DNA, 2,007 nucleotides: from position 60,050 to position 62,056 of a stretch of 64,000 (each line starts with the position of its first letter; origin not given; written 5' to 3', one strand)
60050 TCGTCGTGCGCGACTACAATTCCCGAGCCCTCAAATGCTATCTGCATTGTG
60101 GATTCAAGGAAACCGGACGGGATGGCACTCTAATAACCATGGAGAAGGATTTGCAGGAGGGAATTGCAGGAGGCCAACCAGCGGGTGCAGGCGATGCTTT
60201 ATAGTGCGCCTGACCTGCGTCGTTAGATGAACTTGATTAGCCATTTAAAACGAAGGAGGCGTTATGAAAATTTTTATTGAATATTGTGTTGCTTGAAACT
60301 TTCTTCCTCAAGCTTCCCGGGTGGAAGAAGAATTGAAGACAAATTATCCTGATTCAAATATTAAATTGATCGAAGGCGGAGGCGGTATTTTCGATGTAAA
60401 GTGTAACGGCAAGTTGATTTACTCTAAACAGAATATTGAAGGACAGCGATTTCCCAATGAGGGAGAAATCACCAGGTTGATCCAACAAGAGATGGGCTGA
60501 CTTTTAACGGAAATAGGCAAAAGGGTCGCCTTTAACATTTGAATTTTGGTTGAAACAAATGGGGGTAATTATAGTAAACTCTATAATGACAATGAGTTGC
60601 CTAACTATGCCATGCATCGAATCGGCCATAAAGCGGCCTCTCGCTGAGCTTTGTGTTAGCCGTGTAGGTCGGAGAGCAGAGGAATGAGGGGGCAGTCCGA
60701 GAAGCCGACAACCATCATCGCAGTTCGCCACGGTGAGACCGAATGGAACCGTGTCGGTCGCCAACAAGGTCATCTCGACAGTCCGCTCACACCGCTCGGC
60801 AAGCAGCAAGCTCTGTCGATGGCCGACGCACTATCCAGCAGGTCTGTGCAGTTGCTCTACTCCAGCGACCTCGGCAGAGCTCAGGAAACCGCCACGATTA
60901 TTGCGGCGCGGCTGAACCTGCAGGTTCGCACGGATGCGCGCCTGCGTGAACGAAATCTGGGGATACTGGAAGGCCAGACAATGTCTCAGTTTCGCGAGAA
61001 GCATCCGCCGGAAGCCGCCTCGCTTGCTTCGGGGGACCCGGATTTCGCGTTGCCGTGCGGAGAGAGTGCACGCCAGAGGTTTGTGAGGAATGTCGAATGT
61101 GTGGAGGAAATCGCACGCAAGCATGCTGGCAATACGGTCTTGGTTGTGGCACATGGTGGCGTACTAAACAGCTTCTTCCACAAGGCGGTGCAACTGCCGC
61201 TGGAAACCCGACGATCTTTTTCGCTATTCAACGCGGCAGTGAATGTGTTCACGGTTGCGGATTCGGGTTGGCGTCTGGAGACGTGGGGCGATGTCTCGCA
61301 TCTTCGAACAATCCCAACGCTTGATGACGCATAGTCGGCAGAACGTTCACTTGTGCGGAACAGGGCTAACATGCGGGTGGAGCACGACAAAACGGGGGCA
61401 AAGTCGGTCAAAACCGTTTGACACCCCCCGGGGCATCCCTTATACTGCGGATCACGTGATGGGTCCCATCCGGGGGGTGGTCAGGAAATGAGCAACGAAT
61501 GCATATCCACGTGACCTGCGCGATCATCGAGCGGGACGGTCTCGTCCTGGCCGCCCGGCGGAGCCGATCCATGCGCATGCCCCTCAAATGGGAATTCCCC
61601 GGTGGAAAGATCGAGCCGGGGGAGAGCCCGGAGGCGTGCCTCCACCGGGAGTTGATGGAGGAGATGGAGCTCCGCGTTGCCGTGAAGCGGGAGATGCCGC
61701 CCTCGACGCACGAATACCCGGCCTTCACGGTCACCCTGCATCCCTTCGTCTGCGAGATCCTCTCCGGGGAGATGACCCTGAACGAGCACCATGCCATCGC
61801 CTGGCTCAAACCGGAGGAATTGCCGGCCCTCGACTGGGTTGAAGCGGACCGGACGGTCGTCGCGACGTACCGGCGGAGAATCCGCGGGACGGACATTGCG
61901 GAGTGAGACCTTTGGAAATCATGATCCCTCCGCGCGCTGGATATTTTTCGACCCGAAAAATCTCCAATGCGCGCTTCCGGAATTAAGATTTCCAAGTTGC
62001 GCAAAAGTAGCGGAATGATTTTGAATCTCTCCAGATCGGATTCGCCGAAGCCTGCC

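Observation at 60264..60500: Unannotated SelW/Rdx-family selenoprotein gene with in-frame UGA and downstream hairpin, carried on a putative cassette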

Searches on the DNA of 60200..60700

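Call 28: search_rna_families(source=window, start=60200, end=60700, threshold=evalue, max_evalue=10)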
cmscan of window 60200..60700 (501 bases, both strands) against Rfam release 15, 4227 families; matches with E-value up to 10: 4.
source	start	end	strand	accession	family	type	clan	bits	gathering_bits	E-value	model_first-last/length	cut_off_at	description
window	60287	60428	+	RF01794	sok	Gene; antitoxin;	-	16.9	59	0.17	1-157/157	no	sok antitoxin (CssrC)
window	60452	60503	+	RF01300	snoU49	Gene; snRNA; snoRNA; CD-box;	CL00062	14.8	35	4.4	1-65/65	no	Small nucleolar RNA U49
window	60349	60396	-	RF01078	PK-PYVV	Cis-reg;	-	13.7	65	9.9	1-58/58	no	3'-terminal pseudoknot in PYVV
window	60241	60373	+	RF00636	NRON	Gene;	-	9.4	50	2.5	1-370/370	no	ncRNA Repressor of NFAT (nuclear factor of activated T cells)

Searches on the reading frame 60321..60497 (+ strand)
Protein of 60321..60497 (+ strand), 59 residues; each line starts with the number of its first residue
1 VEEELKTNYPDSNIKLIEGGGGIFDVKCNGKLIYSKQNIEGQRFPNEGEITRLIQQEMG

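Call 4: search_protein_families(library=pfam, proteins=[window:60321-60497:+], max_evalue=1)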
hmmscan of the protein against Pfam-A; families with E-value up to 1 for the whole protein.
seq(59 aa): 1 family
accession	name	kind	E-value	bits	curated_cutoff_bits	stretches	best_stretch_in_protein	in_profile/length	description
PF10262.15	Rdx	-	1.7e-10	41.4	22.6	1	1-55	19-73/74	Rdx family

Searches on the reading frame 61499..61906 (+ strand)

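Call 11: search_protein_families(library=pfam, proteins=[window:61499-61906:+], max_evalue=0.001)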
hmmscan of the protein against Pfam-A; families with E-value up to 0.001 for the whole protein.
window:61499-61906:+ (135 aa): 3 families
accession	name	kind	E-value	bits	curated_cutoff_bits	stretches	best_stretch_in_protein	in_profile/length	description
PF00293.34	NUDIX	-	6.1e-20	72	21.1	1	2-122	3-132/134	NUDIX domain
PF14815.12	NUDIX_4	-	2.4e-16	59.9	35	1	7-121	3-111/113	NUDIX domain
PF22327.2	Nudt16-like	-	0.0005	20.5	27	1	30-92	34-100/161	U8 snoRNA-decapping enzyme-like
